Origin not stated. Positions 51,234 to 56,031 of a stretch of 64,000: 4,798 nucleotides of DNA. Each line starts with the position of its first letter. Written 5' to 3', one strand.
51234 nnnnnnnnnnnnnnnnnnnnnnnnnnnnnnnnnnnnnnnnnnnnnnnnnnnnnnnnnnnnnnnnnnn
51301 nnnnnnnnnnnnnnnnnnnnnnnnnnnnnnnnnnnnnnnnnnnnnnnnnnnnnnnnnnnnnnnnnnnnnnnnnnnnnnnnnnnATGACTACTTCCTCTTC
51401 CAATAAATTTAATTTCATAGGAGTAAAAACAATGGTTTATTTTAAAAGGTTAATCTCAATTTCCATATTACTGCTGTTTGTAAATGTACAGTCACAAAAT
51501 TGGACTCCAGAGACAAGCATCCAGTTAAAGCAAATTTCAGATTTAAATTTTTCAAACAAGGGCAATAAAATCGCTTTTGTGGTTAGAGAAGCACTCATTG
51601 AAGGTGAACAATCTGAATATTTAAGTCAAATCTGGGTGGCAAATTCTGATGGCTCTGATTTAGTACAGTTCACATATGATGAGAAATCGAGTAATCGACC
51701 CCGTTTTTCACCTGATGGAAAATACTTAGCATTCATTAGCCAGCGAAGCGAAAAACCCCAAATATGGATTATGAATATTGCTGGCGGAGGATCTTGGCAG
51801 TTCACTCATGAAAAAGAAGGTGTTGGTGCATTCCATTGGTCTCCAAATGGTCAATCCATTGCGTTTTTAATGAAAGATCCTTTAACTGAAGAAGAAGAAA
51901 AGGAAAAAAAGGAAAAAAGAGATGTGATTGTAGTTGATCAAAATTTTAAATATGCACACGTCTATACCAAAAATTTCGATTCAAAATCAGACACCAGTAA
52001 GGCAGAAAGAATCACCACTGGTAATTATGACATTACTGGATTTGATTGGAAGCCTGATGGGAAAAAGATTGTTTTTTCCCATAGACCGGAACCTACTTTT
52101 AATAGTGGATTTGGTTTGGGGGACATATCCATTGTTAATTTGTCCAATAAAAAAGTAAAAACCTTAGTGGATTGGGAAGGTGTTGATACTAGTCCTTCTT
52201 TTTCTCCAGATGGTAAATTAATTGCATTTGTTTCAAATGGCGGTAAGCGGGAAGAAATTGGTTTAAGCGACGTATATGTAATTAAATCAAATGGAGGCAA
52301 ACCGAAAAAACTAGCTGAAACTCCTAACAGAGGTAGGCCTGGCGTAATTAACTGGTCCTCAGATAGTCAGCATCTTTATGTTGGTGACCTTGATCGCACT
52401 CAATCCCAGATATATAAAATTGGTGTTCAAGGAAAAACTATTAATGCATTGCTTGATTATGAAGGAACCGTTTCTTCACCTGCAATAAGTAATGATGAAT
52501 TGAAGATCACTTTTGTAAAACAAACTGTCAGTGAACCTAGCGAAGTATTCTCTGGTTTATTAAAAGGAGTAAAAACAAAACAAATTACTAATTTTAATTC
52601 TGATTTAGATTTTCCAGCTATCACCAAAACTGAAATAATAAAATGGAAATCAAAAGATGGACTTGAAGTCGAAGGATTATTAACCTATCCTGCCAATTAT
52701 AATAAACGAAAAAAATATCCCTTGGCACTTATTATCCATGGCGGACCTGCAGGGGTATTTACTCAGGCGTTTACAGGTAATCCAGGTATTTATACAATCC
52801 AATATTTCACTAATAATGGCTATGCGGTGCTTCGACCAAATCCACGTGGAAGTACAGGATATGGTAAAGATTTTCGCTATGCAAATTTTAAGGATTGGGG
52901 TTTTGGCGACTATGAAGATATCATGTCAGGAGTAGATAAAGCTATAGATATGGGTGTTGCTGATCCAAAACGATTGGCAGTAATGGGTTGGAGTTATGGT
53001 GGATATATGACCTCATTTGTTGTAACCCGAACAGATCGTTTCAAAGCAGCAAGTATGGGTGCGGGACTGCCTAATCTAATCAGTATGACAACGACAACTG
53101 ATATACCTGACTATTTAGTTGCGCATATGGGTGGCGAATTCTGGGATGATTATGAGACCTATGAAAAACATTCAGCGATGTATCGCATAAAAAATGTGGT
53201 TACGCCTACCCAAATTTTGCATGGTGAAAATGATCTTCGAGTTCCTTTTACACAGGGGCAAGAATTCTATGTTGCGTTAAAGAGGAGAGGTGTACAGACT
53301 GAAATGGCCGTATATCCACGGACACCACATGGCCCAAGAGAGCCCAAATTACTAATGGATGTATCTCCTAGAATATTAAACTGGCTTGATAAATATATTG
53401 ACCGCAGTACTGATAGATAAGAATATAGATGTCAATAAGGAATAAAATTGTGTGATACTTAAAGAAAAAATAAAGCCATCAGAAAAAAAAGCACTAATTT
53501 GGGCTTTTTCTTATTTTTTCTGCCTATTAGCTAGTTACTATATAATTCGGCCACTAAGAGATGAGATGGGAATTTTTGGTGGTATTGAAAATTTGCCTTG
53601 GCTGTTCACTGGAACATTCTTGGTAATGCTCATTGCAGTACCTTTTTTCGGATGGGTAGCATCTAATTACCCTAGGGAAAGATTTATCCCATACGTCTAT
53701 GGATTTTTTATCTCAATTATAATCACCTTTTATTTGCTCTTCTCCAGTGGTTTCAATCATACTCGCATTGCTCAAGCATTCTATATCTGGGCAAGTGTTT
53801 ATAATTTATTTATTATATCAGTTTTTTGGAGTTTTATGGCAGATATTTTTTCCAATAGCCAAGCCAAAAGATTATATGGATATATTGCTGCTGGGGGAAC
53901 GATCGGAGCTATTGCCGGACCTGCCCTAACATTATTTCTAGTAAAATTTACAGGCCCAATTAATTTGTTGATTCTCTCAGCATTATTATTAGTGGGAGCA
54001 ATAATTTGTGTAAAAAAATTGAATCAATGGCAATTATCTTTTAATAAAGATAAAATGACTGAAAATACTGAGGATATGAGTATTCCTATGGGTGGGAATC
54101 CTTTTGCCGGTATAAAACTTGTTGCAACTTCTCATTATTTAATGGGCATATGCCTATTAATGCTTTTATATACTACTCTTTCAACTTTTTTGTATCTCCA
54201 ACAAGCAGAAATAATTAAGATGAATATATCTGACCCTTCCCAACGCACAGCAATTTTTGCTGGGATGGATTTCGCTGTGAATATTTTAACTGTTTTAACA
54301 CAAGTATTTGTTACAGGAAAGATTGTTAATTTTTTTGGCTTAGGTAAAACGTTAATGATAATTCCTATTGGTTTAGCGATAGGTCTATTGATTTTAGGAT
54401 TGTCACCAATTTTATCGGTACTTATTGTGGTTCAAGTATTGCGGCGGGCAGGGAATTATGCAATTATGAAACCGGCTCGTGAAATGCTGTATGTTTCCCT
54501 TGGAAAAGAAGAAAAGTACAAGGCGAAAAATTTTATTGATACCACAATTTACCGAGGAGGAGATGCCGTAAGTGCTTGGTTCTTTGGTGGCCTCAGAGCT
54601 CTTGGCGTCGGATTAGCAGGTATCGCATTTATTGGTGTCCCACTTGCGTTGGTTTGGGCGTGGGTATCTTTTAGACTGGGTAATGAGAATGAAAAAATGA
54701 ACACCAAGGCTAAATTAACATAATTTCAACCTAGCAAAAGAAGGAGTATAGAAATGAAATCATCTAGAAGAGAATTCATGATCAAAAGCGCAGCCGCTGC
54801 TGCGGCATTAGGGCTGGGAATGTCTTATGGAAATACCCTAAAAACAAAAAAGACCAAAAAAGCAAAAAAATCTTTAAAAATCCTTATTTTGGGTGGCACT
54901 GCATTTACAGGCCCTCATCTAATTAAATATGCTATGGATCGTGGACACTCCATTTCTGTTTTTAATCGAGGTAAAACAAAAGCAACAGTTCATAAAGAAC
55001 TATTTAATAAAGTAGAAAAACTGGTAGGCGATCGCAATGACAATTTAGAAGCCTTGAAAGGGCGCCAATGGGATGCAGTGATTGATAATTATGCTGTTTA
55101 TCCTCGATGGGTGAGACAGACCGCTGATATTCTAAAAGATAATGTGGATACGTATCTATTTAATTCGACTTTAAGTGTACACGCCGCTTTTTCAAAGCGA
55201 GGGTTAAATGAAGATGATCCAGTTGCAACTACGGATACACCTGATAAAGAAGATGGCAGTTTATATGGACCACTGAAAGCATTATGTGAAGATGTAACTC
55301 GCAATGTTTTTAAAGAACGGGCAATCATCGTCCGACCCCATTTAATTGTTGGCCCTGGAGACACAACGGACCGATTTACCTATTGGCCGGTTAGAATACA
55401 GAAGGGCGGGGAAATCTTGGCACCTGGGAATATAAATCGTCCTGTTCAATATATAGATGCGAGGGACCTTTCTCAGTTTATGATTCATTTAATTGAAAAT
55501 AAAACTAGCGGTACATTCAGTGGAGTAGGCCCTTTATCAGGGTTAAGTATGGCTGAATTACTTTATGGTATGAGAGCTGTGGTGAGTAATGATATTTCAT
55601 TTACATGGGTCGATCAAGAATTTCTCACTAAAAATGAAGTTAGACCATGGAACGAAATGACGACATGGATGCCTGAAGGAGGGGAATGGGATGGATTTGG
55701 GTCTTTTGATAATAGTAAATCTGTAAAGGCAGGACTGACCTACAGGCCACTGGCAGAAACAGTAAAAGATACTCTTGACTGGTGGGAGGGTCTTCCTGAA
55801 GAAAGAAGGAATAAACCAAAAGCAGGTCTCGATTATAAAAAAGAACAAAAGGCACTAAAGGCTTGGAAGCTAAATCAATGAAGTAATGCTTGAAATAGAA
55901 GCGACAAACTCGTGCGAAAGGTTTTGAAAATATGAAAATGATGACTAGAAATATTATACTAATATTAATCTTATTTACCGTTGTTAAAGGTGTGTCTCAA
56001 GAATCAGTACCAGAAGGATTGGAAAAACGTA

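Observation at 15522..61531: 46-kb co-directional array of exported exopeptidases and amidases between two SusC-like transporters: candidate utilisation locus for D-amino-acid-containing or recalcitrant peptides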

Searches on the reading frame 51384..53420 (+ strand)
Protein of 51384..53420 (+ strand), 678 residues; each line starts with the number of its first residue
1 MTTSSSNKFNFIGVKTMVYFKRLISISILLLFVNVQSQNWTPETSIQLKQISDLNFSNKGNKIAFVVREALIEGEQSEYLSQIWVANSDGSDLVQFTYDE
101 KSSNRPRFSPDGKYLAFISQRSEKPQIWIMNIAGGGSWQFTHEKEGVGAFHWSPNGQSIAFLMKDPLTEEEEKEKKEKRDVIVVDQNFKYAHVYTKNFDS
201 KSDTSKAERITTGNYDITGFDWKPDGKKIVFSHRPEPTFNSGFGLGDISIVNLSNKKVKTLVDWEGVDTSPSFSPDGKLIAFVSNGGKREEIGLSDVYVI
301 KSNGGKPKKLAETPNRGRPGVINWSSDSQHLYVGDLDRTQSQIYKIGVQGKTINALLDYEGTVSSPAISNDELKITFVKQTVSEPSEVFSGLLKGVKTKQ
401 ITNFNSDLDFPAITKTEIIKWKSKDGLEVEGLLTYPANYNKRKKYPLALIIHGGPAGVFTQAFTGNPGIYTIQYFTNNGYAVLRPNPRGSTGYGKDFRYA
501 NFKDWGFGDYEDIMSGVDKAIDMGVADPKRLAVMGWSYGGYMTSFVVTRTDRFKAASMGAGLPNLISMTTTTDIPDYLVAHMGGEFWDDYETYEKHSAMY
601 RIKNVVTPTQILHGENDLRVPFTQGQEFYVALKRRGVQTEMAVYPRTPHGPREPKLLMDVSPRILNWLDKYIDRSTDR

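Call 7: search_protein_families(library=pfam, proteins=[window:51384-53420:+], max_evalue=0.00001)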
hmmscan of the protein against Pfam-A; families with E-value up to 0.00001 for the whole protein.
window:51384-53420:+ (678 aa): 6 families
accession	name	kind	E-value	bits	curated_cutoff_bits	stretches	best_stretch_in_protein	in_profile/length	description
PF00326.27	Peptidase_S9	-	1.8e-49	168.6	22.6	1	471-673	6-211/213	Prolyl oligopeptidase family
PF07676.18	PD40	-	1.1e-27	95.8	20.9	2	103-129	11-38/38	WD40-like Beta Propeller Repeat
PF00930.27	DPPIV_N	-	1.9e-10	40.4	22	0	224-285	2-62/354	Dipeptidyl peptidase IV (DPP IV) N-terminal region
PF20434.5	BD-FAE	-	7.5e-10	39.1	26.8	1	440-631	8-214/215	BD-FAE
PF25174.1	Beta-prop_THOC3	-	3.4e-09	36.5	305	0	104-161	217-271/272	THOC3 beta-propeller domain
PF01738.24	DLH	-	2.8e-06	27.5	21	0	511-650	75-187/217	Dienelactone hydrolase family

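Call 22: search_protein_families(library=ncbifam, proteins=[window:51384-53420:+], max_evalue=1e-10)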
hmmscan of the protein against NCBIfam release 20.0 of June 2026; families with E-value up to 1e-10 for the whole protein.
window:51384-53420:+ (678 aa): 6 families
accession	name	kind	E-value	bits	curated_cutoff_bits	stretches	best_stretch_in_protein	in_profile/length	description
NF053518.1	DipepPtdsDpp5Prph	equivalog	2.6e-80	270.7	900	1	40-672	3-654/655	dipeptidyl-peptidase Dpp5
NF033523.0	lasso_peptidase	equivalog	1.1e-54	186.4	400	2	383-670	344-635/638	Atxe2 family lasso peptide isopeptidase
TIGR02800.1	propeller_TolB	equivalog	1.1e-35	123.4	343.15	2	204-401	224-405/418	Tol-Pal system beta propeller repeat protein TolB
NF002183.0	PRK01029.1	equivalog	5e-17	62.1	405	0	105-162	285-344/429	Tol-Pal system protein TolB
NF050058.1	e_dPHAscl_type1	hypoth_equivalog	4.9e-13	49.2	150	1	435-629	14-201/276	extracellular catalytic domain type 1 short-chain-length polyhydroxyalkanoate depolymerase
NF050057.1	e_dPHAmcl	equivalog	6.9e-12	45.2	270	0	607-671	192-251/252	extracellular medium-chain-length polyhydroxyalkanoate depolymerase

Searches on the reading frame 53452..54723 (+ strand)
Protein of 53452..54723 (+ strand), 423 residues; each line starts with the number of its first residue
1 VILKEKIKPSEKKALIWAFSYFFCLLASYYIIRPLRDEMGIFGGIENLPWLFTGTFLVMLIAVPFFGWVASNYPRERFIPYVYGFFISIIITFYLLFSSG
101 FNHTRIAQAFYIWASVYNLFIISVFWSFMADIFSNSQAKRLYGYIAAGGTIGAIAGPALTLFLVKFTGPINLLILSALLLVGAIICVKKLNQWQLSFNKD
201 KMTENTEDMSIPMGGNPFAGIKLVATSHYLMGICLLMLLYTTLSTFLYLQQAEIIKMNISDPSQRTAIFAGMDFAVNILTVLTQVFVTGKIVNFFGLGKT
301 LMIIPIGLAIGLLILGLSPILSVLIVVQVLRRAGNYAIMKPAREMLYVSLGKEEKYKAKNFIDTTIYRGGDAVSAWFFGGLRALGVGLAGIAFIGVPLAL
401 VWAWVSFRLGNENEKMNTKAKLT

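Call 7: search_protein_families(library=pfam, proteins=[window:53452-54723:+], max_evalue=0.00001)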
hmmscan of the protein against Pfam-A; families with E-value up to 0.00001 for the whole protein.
window:53452-54723:+ (423 aa): 2 families
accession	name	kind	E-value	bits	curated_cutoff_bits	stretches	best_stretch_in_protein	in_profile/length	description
PF07690.21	MFS_1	-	1.1e-13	51.2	33.4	1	22-330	5-303/347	Major Facilitator Superfamily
PF03219.20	TLC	-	3.8e-11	42.9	21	1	110-388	151-462/491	TLC ATP/ADP transporter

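Call 22: search_protein_families(library=ncbifam, proteins=[window:53452-54723:+], max_evalue=1e-10)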
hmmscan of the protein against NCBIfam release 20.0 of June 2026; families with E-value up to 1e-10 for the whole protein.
window:53452-54723:+ (423 aa): 0 families

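Call 66: search_protein_families(library=ncbifam, proteins=[window:53452-54723:+], max_evalue=0.001)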
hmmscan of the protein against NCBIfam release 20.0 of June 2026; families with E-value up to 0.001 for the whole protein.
window:53452-54723:+ (423 aa): 2 families
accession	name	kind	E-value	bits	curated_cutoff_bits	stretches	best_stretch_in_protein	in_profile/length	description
TIGR00769.1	AAA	superfamily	1e-07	31.3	387.2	1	109-380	133-435/472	NTP/NDP exchange transporter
TIGR00880.1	2_A_01_02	superfamily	2.6e-05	24.4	131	1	51-187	3-135/141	multidrug resistance protein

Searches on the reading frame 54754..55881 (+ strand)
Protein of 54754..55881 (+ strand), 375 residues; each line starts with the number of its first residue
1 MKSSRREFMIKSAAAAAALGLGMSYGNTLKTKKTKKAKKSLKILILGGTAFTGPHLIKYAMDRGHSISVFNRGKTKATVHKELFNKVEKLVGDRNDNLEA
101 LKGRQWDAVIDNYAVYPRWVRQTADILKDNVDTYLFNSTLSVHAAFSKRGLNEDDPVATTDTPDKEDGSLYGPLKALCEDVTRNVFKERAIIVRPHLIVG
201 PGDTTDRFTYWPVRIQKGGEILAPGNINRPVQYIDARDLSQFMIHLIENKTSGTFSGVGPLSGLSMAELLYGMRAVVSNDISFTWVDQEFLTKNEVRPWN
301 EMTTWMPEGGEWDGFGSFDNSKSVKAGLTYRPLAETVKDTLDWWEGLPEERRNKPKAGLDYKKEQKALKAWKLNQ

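Call 7: search_protein_families(library=pfam, proteins=[window:54754-55881:+], max_evalue=0.00001)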
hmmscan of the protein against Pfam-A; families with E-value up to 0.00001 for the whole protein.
window:54754-55881:+ (375 aa): 1 family
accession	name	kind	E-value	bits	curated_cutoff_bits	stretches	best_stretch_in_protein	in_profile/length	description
PF01370.27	Epimerase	-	2.6e-13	50.4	20.9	1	43-252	1-230/240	NAD dependent epimerase/dehydratase family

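Call 22: search_protein_families(library=ncbifam, proteins=[window:54754-55881:+], max_evalue=1e-10)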
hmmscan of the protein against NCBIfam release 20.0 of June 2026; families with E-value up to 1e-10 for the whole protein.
window:54754-55881:+ (375 aa): 0 families

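Call 66: search_protein_families(library=ncbifam, proteins=[window:54754-55881:+], max_evalue=0.001)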
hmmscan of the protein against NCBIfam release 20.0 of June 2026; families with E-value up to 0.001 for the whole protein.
window:54754-55881:+ (375 aa): 4 families
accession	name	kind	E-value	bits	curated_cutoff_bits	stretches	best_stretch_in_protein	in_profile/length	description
TIGR03466.1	HpnA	hypoth_equivalog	2.2e-06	26.8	367.65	1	42-133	2-92/327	hopanoid-associated sugar epimerase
NF042422.1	oxyalk_red_OleD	equivalog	7e-06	25.6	580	1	41-142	1-113/329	2-alkyl-3-oxoalkanoate reductase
NF050030.1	thlkprotThyD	equivalog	2.4e-05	23.7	400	0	41-89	1-51/305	thylakoid membrane protein ThyD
TIGR01777.1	yfcH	hypoth_equivalog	0.00092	18.9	207.35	0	43-89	1-48/292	TIGR01777 family oxidoreductase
